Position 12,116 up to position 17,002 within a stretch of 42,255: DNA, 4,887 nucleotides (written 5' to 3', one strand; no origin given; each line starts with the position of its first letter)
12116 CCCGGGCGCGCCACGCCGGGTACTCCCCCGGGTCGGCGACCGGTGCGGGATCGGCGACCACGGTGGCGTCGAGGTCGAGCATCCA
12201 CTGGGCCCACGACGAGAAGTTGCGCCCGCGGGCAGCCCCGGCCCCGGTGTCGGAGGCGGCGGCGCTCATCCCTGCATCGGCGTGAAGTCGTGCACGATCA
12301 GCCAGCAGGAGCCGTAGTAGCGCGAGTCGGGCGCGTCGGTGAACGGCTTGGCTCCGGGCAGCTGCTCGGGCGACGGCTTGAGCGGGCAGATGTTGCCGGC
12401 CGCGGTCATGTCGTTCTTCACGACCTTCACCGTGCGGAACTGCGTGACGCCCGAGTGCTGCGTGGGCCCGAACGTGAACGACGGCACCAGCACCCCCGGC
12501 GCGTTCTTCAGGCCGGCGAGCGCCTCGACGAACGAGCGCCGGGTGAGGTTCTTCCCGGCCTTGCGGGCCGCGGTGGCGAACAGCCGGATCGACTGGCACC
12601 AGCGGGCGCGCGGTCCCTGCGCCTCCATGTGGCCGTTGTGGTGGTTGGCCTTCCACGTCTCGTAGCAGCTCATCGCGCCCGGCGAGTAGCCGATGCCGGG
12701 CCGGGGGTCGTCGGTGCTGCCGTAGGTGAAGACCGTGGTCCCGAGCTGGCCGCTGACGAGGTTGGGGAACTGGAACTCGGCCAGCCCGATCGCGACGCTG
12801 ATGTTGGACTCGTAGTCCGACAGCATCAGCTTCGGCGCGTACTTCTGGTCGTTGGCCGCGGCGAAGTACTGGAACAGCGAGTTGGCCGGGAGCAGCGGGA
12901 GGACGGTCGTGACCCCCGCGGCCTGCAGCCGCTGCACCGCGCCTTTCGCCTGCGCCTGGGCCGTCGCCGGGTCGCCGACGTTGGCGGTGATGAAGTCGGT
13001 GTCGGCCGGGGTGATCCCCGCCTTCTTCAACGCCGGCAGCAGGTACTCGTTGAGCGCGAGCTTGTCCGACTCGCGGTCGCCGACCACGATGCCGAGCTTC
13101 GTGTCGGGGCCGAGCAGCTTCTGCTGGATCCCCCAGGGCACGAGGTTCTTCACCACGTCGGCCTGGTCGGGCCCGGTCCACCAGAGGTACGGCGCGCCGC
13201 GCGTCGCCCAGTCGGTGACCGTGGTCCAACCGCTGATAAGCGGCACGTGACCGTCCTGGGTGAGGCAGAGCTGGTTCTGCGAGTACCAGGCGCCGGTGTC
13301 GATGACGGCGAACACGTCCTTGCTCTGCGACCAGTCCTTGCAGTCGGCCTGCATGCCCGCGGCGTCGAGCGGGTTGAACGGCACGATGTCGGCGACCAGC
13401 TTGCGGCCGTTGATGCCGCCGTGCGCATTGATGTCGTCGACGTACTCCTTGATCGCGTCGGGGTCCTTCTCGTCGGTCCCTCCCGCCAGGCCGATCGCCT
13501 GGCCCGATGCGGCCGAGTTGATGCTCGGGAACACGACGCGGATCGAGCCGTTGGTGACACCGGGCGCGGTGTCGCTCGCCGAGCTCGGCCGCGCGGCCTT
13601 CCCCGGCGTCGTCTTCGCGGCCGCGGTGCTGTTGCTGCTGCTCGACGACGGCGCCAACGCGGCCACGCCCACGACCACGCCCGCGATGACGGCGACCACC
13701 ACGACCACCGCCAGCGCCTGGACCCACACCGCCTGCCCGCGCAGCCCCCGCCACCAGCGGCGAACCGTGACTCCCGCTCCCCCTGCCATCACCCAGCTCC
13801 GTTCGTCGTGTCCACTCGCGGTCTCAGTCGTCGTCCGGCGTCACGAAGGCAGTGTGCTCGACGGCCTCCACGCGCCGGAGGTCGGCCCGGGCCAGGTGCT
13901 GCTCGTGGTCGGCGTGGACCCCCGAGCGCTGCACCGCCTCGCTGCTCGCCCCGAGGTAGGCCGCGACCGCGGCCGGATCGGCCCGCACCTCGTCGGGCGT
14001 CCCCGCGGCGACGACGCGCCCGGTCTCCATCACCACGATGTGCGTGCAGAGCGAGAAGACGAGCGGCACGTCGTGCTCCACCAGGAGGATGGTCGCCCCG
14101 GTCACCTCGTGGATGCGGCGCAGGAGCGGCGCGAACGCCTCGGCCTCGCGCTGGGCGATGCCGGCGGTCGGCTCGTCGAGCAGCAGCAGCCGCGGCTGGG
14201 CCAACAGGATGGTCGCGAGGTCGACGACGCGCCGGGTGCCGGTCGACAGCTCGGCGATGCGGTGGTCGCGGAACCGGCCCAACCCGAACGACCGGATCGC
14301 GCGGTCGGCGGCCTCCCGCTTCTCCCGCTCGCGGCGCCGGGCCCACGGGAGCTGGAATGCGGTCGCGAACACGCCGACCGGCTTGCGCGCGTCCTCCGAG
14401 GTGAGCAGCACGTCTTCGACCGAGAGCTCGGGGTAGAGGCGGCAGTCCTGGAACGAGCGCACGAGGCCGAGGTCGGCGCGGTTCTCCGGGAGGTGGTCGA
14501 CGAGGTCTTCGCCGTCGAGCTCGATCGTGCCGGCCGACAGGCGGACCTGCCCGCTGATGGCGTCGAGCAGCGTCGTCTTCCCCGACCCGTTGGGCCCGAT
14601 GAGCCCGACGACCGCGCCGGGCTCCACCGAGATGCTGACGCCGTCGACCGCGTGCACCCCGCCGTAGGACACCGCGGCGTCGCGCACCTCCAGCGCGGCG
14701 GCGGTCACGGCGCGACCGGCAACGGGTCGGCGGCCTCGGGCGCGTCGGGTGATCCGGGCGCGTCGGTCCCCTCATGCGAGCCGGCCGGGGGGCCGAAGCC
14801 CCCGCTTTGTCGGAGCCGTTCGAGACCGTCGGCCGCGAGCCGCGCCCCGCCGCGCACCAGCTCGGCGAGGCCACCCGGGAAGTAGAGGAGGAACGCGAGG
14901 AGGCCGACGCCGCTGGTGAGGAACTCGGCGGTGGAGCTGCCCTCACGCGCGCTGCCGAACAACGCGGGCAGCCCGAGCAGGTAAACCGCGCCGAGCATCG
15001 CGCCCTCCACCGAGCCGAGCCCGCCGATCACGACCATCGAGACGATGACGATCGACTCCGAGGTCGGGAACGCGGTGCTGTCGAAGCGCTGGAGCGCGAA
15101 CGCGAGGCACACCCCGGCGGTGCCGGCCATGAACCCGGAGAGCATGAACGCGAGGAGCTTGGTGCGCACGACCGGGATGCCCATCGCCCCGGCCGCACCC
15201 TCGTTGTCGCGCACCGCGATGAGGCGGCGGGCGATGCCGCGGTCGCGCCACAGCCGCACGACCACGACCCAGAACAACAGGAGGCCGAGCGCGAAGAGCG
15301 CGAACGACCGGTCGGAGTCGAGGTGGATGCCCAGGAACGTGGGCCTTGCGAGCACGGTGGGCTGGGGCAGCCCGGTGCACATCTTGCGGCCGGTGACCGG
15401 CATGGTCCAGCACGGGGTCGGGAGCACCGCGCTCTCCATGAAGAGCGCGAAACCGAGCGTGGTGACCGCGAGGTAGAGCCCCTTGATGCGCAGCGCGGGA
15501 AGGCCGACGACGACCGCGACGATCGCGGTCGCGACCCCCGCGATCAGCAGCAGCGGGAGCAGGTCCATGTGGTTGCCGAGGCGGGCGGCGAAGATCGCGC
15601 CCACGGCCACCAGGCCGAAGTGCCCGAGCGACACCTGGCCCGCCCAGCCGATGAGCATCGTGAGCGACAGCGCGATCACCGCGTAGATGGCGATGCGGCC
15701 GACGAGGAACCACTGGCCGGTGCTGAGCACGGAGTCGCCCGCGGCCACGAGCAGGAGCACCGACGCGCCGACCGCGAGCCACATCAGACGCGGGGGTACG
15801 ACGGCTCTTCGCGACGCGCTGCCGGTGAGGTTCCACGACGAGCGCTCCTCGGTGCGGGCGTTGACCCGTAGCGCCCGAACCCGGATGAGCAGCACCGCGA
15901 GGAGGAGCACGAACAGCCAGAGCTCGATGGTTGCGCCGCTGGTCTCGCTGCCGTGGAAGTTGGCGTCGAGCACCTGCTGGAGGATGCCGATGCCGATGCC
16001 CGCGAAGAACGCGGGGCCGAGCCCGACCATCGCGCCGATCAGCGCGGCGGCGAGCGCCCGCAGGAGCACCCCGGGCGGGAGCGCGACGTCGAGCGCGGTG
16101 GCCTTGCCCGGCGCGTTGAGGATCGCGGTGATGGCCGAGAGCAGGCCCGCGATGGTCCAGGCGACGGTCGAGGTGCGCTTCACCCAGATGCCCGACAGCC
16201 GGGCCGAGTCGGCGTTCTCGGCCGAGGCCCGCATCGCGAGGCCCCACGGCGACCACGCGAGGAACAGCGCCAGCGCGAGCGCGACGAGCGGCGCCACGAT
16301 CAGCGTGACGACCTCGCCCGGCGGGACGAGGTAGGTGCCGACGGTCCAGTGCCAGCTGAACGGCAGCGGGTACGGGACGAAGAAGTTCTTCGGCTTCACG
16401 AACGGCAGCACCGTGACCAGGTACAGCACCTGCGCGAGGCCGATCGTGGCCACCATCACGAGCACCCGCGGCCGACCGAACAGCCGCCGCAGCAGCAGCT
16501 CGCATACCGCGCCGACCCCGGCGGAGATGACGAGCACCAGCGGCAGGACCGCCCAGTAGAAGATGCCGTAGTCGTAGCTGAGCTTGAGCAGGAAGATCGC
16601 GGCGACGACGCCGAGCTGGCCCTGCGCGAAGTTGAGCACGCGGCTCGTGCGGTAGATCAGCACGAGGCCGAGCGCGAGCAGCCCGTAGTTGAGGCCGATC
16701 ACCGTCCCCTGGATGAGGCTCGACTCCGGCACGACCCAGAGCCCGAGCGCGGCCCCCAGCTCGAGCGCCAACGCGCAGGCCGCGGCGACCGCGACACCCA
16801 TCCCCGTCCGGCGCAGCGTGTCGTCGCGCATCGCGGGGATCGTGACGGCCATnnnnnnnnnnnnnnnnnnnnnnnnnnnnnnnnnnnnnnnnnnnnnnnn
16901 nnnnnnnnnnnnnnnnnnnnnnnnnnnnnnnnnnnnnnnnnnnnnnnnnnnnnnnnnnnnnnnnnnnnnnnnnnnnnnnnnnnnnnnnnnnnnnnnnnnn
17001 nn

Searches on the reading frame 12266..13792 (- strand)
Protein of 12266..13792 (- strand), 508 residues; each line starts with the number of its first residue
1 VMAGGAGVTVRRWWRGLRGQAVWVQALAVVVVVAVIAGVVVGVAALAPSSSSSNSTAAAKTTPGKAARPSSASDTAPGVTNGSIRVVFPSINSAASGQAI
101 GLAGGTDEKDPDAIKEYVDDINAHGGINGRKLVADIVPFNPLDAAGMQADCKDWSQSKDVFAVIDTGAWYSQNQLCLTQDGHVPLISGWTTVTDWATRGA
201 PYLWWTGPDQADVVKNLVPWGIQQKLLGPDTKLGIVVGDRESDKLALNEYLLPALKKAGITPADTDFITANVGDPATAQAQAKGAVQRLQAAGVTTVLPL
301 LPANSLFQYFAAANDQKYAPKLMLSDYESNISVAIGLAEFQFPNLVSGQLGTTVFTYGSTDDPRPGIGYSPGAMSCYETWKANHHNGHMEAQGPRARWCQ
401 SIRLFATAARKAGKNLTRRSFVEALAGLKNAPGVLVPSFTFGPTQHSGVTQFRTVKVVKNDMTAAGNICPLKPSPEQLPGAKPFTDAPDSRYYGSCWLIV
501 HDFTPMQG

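Call 44: search_protein_families(library=pfam, proteins=[window:12266-13792:-])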
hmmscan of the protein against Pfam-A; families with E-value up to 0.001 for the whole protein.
window:12266-13792:- (508 aa): 1 family
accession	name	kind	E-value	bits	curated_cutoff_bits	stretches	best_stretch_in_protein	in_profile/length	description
PF13458.12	Peripla_BP_6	-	5.4e-20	72.8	31.7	1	112-459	23-340/343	Periplasmic binding protein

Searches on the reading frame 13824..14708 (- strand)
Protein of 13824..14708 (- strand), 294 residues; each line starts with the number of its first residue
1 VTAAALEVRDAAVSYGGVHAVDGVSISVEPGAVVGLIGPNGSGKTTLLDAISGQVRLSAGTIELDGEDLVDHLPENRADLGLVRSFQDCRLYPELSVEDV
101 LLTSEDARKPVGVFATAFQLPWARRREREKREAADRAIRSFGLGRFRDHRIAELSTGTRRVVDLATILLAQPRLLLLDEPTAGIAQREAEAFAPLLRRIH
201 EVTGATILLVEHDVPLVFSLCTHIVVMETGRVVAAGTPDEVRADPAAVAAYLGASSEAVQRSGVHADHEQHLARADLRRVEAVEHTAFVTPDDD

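Call 44: search_protein_families(library=pfam, proteins=[window:13824-14708:-])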
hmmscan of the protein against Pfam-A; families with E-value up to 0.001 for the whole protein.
window:13824-14708:- (294 aa): 7 families
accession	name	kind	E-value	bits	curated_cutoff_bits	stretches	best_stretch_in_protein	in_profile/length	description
PF00005.33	ABC_tran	-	1.1e-30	107.4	25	1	22-182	2-137/137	ABC transporter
PF13304.12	AAA_21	-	1.6e-14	55.1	27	2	150-216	234-301/304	AAA domain, putative AbiEii toxin, Type IV TA system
PF12399.14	BCA_ABC_TP_C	-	8.6e-09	35.3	25.5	1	231-254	1-24/27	Branched-chain amino acid ATP-binding cassette transporter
PF13555.12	AAA_29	-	4.9e-06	26.6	27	1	21-52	12-43/61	P-loop containing region of AAA domain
PF13476.12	AAA_23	-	0.00013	23.2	27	1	33-52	21-40/201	AAA domain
PF02463.25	SMC_N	-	0.00022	21.1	40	0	33-52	26-45/220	RecF/RecN/SMC N terminal domain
PF00004.35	AAA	-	0.00043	21.2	21.2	0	36-72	3-37/131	ATPase family associated with various cellular activities (AAA)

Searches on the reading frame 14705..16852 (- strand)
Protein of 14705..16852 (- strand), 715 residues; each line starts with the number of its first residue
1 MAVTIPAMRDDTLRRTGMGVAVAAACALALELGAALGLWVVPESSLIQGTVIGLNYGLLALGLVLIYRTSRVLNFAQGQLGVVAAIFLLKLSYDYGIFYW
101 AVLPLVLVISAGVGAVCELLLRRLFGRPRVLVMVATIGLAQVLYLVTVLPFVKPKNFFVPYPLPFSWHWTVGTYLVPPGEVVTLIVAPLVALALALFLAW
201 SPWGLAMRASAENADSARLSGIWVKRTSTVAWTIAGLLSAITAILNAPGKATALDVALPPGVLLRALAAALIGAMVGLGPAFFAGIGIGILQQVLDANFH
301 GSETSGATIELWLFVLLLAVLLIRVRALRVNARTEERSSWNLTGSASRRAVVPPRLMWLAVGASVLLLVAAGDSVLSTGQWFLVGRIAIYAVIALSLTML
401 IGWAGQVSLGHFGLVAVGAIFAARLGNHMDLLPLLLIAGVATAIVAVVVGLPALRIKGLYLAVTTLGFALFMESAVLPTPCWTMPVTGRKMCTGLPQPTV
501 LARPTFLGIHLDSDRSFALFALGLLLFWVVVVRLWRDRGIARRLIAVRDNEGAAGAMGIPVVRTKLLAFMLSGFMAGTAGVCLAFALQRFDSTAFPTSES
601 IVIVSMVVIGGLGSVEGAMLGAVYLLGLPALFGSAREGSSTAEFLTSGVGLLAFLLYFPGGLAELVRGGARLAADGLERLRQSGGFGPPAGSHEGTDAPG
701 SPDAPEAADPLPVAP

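Call 44: search_protein_families(library=pfam, proteins=[window:14705-16852:-])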
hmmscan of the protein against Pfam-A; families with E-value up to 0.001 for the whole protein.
window:14705-16852:- (715 aa): 1 family
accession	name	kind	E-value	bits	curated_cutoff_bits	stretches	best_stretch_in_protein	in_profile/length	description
PF02653.21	BPD_transp_2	-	4.1e-52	177.4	26.8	2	384-625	6-239/269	Branched-chain amino acid transport system / permease component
